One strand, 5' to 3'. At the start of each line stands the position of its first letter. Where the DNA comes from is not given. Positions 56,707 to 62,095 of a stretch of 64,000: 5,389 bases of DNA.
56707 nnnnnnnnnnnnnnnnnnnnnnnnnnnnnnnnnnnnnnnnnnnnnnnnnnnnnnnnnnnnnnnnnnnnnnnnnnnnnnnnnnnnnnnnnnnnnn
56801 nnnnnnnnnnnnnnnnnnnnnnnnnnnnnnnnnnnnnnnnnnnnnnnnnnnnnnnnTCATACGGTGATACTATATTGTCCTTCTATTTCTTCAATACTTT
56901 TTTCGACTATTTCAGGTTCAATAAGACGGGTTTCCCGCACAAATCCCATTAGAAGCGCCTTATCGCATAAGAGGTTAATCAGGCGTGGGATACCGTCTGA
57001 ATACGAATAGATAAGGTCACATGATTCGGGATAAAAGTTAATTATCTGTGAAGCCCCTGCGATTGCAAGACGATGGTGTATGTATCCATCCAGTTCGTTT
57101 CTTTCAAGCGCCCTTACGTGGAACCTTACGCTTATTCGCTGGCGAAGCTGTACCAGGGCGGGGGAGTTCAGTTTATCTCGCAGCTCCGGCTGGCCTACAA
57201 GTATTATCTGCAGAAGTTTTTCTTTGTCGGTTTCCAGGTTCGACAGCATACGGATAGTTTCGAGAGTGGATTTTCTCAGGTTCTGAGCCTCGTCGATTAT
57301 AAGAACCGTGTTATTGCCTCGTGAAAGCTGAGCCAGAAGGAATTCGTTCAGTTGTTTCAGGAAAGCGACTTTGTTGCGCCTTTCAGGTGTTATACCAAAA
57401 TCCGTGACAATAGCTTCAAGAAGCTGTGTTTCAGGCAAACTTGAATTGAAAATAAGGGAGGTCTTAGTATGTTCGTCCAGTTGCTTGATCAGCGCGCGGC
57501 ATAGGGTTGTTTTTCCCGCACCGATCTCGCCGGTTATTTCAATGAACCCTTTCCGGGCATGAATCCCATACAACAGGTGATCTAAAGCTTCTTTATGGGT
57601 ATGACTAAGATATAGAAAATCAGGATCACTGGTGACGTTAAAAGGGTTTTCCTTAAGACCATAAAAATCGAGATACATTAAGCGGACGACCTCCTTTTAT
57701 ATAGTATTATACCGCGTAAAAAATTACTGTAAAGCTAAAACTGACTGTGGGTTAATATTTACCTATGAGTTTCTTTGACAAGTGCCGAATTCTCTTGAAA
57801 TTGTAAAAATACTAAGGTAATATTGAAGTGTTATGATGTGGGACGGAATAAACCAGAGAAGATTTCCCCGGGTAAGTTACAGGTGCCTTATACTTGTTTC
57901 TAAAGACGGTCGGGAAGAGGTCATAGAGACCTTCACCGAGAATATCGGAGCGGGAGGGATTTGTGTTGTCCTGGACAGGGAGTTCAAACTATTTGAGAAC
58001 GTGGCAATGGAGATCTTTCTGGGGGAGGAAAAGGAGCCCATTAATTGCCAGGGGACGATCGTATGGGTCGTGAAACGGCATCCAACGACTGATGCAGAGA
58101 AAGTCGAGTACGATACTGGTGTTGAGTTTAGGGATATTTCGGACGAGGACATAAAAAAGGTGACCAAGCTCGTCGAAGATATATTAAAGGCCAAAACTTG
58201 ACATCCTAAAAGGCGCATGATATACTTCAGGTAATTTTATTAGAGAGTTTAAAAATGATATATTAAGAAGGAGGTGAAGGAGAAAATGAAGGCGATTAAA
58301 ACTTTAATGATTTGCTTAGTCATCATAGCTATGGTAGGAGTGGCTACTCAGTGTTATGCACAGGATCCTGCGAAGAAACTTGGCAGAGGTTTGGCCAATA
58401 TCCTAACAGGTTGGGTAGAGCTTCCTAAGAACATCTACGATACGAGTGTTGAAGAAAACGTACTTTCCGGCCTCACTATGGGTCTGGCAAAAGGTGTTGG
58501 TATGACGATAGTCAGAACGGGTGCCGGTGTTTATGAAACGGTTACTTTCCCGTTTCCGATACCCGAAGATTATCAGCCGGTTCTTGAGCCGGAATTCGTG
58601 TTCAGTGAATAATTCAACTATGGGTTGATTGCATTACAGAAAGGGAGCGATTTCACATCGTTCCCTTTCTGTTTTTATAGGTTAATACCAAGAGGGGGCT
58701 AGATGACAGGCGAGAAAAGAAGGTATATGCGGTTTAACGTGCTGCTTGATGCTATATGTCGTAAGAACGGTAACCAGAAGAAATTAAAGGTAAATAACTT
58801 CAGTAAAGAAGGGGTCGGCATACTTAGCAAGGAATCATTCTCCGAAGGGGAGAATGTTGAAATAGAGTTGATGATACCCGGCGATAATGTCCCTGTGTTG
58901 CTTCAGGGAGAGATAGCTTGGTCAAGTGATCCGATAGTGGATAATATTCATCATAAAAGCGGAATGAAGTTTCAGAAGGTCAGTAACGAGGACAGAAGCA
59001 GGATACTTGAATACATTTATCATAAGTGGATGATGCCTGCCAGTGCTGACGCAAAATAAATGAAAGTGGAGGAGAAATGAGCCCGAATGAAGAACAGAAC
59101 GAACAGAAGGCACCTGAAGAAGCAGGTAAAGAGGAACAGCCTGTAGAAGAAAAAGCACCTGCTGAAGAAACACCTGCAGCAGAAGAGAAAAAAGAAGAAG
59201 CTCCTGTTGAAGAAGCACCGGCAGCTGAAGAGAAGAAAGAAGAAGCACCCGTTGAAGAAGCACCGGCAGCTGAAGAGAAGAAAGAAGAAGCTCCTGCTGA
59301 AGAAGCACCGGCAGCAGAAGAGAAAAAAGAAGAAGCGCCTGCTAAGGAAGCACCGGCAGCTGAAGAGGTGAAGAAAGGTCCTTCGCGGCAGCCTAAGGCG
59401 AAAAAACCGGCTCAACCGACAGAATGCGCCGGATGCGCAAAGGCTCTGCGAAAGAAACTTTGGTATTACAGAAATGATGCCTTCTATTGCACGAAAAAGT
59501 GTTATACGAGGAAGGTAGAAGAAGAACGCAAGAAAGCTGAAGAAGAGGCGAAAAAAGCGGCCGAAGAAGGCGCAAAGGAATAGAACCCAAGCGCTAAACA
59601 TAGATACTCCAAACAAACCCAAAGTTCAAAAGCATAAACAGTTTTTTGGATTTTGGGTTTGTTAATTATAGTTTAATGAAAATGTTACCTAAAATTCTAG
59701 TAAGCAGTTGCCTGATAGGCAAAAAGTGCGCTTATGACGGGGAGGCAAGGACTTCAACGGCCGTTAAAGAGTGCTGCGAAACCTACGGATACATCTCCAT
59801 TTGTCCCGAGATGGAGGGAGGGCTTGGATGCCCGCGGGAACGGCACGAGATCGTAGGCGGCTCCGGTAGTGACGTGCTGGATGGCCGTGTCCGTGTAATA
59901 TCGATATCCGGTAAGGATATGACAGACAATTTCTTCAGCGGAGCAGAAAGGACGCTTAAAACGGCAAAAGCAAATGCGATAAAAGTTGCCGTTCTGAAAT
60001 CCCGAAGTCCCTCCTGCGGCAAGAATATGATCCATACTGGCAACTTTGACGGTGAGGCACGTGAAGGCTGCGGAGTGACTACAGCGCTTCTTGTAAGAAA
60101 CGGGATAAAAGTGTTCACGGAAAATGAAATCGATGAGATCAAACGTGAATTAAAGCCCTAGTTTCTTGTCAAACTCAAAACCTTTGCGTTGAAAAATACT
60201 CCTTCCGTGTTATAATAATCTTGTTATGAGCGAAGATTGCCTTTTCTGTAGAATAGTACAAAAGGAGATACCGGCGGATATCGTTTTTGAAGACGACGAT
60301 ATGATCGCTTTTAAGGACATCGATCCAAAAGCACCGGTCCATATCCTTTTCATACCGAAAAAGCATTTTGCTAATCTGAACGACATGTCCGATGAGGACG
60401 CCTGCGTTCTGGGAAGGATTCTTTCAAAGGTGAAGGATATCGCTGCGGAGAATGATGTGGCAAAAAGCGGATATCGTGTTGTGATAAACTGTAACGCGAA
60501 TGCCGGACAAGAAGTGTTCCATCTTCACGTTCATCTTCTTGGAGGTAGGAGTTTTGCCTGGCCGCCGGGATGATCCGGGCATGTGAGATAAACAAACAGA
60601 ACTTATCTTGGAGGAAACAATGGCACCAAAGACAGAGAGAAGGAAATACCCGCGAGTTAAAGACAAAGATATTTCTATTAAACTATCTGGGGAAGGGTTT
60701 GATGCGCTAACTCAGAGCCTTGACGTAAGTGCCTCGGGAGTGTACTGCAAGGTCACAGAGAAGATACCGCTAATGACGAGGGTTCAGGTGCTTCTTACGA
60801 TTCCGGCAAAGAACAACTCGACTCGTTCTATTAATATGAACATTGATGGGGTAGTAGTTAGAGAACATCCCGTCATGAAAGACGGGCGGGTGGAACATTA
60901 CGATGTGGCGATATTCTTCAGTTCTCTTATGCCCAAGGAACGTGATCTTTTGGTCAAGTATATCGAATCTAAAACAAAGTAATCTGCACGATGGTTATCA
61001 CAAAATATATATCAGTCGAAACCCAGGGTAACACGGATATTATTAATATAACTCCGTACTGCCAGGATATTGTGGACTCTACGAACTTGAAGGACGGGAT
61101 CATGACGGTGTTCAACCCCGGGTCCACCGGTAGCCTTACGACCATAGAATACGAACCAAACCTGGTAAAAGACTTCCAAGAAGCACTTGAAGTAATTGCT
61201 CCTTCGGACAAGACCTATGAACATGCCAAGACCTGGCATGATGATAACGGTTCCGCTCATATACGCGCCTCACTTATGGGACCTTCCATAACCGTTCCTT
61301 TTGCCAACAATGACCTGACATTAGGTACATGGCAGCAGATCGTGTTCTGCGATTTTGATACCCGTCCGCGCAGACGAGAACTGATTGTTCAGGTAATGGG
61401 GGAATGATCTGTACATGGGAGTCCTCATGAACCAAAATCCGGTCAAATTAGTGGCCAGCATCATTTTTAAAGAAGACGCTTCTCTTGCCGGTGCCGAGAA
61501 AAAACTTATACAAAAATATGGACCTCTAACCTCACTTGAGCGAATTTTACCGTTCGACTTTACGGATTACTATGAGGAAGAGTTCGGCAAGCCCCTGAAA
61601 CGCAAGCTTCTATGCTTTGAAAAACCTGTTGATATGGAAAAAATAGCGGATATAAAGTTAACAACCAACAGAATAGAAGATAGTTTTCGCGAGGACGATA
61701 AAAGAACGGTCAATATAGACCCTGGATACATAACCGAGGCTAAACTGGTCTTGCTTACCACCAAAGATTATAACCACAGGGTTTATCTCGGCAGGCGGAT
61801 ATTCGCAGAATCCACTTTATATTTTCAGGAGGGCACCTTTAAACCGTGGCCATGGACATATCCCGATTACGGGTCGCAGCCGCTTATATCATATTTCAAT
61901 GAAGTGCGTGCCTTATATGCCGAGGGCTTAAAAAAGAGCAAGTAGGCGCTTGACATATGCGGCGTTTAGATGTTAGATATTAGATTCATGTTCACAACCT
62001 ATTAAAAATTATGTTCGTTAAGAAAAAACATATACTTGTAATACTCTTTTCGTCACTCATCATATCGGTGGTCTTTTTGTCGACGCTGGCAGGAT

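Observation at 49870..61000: Dense c-di-GMP-type signalling neighbourhood: GAF-GAF-HD-GYP operon, three single-domain PilZ proteins, ExeA/GspB pair, exosortase-associated-like small protein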

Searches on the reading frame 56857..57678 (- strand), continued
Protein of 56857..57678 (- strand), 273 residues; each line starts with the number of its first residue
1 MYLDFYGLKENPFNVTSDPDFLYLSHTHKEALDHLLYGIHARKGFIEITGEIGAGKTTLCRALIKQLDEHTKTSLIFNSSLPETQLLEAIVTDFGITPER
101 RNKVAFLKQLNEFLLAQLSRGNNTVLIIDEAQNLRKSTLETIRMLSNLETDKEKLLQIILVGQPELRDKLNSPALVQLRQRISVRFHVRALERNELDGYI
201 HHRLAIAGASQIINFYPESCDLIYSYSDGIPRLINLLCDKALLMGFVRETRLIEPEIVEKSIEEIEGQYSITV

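Call 69: search_protein_families(library=ncbifam, proteins=[L001:10001-10819:+, L010:10001-10801:+, L036:10001-10807:+, L039:10001-10810:+, L055:10001-10798:+, L061:10001-11071:+, L078:10001-11629:+, L072:10001-11770:+, L079:10001-11698:+, L065:10001-10861:+], max_evalue=1e-20)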
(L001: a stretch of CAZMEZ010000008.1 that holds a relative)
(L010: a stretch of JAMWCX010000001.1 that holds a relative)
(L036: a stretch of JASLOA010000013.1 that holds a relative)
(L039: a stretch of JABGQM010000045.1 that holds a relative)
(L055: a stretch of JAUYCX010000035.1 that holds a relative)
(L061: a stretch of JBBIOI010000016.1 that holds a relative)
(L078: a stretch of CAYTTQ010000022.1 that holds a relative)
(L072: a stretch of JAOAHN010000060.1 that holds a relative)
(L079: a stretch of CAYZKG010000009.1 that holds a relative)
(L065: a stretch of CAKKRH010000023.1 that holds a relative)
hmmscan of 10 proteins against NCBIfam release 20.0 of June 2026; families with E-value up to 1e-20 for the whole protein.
L001:10001-10819:+ (273 aa): 1 family
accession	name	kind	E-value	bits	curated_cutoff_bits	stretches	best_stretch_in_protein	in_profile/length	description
TIGR03015.1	pepcterm_ATPase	hypoth_equivalog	1.5e-94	316.4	324.5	1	1-266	1-267/269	XrtA/PEP-CTERM system-associated ATPase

L010:10001-10801:+ (267 aa): 1 family
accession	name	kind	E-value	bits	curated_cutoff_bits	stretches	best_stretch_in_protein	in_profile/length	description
TIGR03015.1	pepcterm_ATPase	hypoth_equivalog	4.5e-102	341.1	324.5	1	1-266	1-267/269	XrtA/PEP-CTERM system-associated ATPase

L036:10001-10807:+ (269 aa): 1 family
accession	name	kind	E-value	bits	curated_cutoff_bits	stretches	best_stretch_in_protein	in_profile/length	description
TIGR03015.1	pepcterm_ATPase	hypoth_equivalog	2.7e-92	309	324.5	1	1-267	1-268/269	XrtA/PEP-CTERM system-associated ATPase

L039:10001-10810:+ (270 aa): 1 family
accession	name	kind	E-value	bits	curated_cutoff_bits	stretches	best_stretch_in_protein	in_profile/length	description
TIGR03015.1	pepcterm_ATPase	hypoth_equivalog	2.7e-92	309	324.5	1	1-267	1-268/269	XrtA/PEP-CTERM system-associated ATPase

L055:10001-10798:+ (266 aa): 1 family
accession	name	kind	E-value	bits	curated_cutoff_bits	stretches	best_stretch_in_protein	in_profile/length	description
TIGR03015.1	pepcterm_ATPase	hypoth_equivalog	2.5e-94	315.7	324.5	1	1-265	1-266/269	XrtA/PEP-CTERM system-associated ATPase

L061:10001-11071:+ (357 aa): 1 family
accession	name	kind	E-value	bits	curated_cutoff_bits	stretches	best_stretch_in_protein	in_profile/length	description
TIGR03015.1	pepcterm_ATPase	hypoth_equivalog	8.6e-94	313.9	324.5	1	1-265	1-266/269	XrtA/PEP-CTERM system-associated ATPase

L078:10001-11629:+ (543 aa): 1 family
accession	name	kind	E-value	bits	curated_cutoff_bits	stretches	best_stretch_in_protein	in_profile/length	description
TIGR03015.1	pepcterm_ATPase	hypoth_equivalog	3.3e-86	289.1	324.5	1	1-267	1-267/269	XrtA/PEP-CTERM system-associated ATPase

L072:10001-11770:+ (590 aa): 1 family
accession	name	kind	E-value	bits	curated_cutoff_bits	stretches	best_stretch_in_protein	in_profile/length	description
TIGR03015.1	pepcterm_ATPase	hypoth_equivalog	2.2e-90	302.7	324.5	1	1-266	1-267/269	XrtA/PEP-CTERM system-associated ATPase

L079:10001-11698:+ (566 aa): 1 family
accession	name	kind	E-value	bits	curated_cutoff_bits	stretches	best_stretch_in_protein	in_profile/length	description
TIGR03015.1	pepcterm_ATPase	hypoth_equivalog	4.8e-92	308.2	324.5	1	1-265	1-266/269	XrtA/PEP-CTERM system-associated ATPase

L065:10001-10861:+ (287 aa): 1 family
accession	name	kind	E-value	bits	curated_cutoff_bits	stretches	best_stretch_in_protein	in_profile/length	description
TIGR03015.1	pepcterm_ATPase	hypoth_equivalog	2e-92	309.5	324.5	1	1-269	1-268/269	XrtA/PEP-CTERM system-associated ATPase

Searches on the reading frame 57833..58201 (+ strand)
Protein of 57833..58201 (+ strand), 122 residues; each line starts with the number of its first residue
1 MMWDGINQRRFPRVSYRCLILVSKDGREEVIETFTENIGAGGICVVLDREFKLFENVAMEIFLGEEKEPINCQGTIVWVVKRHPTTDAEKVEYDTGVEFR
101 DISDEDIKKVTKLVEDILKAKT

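Call 3: search_protein_families(library=pfam, proteins=[window:57833-58201:+], max_evalue=0.1)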
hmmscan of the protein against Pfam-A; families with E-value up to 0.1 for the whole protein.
window:57833-58201:+ (122 aa): 1 family
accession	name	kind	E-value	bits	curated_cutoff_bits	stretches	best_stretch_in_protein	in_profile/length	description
PF07238.19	PilZ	-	2.1e-14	54.1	22.5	1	7-115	1-101/102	PilZ domain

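Call 4: search_protein_families(library=ncbifam, proteins=[window:57833-58201:+], max_evalue=0.1)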
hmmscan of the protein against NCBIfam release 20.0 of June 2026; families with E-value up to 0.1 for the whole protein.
window:57833-58201:+ (122 aa): 1 family
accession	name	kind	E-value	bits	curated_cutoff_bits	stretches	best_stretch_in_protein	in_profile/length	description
TIGR02266.1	gmx_TIGR02266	paralog_domain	2e-07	31.1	68.7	1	25-114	11-95/96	TIGR02266 family protein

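Call 60: search_solved_structures(query=window:57833-58201:+, max_evalue=0.01, show_alignments=1)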
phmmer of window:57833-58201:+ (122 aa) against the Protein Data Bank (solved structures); distinct sequences matched with E-value up to 0.01: 1.
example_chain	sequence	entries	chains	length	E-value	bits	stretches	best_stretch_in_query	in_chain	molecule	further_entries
5vx6_A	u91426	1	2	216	0.0067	19.8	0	7-74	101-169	Uncharacterized protein YpfA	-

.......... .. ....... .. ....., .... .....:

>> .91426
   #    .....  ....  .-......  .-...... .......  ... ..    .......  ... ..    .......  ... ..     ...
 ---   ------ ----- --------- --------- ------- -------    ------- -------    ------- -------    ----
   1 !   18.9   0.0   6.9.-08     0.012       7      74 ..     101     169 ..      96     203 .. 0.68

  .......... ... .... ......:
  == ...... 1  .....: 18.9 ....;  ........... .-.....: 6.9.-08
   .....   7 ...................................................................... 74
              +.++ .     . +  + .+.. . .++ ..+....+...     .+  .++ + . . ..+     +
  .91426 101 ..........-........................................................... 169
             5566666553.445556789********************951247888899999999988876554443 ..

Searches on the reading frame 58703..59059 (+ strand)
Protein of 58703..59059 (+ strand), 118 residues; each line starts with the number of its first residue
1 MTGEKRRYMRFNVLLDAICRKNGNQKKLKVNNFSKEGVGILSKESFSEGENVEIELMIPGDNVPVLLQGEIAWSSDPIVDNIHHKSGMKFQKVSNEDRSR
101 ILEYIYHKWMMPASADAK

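Call 3: search_protein_families(library=pfam, proteins=[window:58703-59059:+], max_evalue=0.1)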
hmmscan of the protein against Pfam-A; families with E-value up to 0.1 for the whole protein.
window:58703-59059:+ (118 aa): 1 family
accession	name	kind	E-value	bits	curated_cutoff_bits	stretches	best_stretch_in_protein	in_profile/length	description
PF07238.19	PilZ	-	2.3e-12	47.6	22.5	1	4-106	1-101/102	PilZ domain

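Call 4: search_protein_families(library=ncbifam, proteins=[window:58703-59059:+], max_evalue=0.1)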
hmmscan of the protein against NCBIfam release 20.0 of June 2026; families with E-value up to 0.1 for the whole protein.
window:58703-59059:+ (118 aa): 2 families
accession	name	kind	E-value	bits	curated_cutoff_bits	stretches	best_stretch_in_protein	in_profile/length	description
TIGR02266.1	gmx_TIGR02266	paralog_domain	1.4e-09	38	68.7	1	19-105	10-95/96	TIGR02266 family protein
NF008558.0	PRK11498.1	equivalog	0.052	11.4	992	1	7-61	697-752/872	UDP-forming cellulose synthase catalytic subunit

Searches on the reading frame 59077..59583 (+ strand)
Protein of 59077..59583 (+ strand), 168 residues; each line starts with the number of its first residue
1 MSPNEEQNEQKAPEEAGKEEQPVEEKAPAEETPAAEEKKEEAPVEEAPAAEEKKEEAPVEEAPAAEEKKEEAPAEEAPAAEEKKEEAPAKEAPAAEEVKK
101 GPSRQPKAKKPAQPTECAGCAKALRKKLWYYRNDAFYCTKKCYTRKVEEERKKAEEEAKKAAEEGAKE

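Call 3: search_protein_families(library=pfam, proteins=[window:59077-59583:+], max_evalue=0.1)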
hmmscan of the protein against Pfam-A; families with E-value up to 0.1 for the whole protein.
window:59077-59583:+ (168 aa): 3 families
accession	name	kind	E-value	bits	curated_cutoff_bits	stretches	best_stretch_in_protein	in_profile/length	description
PF02095.21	Extensin_1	-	0.0027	18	105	1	4-111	16-124/171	Extensin-like protein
PF04570.20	zf-FLZ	-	0.025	14.5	23.4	1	116-151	15-52/54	zinc-finger of the FCS-type, C2-C2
PF00412.28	LIM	-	0.057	14.1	22.9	1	117-146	29-57/58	LIM domain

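Call 4: search_protein_families(library=ncbifam, proteins=[window:59077-59583:+], max_evalue=0.1)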
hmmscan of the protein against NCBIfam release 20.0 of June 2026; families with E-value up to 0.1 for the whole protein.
window:59077-59583:+ (168 aa): 0 families

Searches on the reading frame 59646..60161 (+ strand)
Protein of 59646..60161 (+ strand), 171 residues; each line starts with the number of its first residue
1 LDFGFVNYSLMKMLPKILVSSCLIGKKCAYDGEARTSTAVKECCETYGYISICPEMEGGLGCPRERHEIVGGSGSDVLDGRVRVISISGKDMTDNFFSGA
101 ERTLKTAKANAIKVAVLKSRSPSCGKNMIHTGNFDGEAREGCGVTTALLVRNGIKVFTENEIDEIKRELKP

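Call 5: search_protein_families(library=pfam, proteins=[window:59646-60161:+], max_evalue=0.01)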
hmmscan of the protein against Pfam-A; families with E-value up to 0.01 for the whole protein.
window:59646-60161:+ (171 aa): 1 family
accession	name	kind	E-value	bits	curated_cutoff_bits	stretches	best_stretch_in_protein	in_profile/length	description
PF04463.17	2-thiour_desulf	-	4e-41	140.8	34.7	1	17-161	1-141/141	2-thiouracil desulfurase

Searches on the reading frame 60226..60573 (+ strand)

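Call 5: search_protein_families(library=pfam, proteins=[window:60226-60573:+], max_evalue=0.01)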
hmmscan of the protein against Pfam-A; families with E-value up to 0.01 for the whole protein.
window:60226-60573:+ (115 aa): 2 families
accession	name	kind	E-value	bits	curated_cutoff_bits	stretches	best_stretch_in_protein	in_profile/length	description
PF01230.28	HIT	-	5.9e-28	97.8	21.5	1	12-109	1-97/98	HIT domain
PF11969.13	DcpS_C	-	2.3e-27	96.2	24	1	5-106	2-101/114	Scavenger mRNA decapping enzyme C-term binding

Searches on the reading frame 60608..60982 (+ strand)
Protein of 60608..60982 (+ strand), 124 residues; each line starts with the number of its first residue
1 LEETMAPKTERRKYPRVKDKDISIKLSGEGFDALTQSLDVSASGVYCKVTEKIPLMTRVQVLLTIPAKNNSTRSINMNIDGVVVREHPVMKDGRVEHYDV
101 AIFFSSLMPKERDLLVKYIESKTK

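Call 3: search_protein_families(library=pfam, proteins=[window:60608-60982:+], max_evalue=0.1)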
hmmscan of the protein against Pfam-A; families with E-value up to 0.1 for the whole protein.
window:60608-60982:+ (124 aa): 1 family
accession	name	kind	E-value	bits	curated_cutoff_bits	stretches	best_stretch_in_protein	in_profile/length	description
PF07238.19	PilZ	-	3.1e-07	31.1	22.5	1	10-120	1-101/102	PilZ domain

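Call 4: search_protein_families(library=ncbifam, proteins=[window:60608-60982:+], max_evalue=0.1)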
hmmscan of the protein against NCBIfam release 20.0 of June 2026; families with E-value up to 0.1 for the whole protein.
window:60608-60982:+ (124 aa): 2 families
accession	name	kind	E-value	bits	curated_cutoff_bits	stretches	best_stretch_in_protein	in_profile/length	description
TIGR02266.1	gmx_TIGR02266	paralog_domain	0.0084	16.3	68.7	1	28-119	12-95/96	TIGR02266 family protein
TIGR01977.1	am_tr_V_EF2568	hypoth_equivalog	0.087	11.8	377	1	57-122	57-120/376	cysteine desulfurase family protein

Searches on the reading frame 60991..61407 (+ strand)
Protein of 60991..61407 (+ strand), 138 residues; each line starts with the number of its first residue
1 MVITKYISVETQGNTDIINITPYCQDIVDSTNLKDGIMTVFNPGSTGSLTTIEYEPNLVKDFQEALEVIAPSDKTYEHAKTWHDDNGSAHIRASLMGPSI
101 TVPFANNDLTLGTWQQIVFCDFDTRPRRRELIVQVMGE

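Call 5: search_protein_families(library=pfam, proteins=[window:60991-61407:+], max_evalue=0.01)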
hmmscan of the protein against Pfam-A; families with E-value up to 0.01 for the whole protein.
window:60991-61407:+ (138 aa): 1 family
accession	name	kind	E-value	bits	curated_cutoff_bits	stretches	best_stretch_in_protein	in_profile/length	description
PF01894.22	UPF0047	-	5.8e-35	120.4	27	1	19-135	1-117/117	Uncharacterised protein family UPF0047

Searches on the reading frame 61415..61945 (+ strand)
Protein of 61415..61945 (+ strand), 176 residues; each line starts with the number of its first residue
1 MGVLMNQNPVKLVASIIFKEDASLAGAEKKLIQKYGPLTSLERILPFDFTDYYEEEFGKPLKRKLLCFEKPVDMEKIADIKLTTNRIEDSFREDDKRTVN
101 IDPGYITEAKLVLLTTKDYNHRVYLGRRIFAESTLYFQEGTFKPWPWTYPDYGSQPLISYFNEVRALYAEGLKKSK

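Call 5: search_protein_families(library=pfam, proteins=[window:61415-61945:+], max_evalue=0.01)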
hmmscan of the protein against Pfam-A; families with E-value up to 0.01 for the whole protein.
window:61415-61945:+ (176 aa): 1 family
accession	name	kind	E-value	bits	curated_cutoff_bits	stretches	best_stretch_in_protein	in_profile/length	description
PF14385.11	DUF4416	-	2e-57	194.1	27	1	9-168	2-162/162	Domain of unknown function (DUF4416)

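Call 40: search_protein_families(library=ncbifam, proteins=[window:61415-61945:+], max_evalue=0.05)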
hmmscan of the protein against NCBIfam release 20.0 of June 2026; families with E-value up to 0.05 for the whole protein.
window:61415-61945:+ (176 aa): 0 families
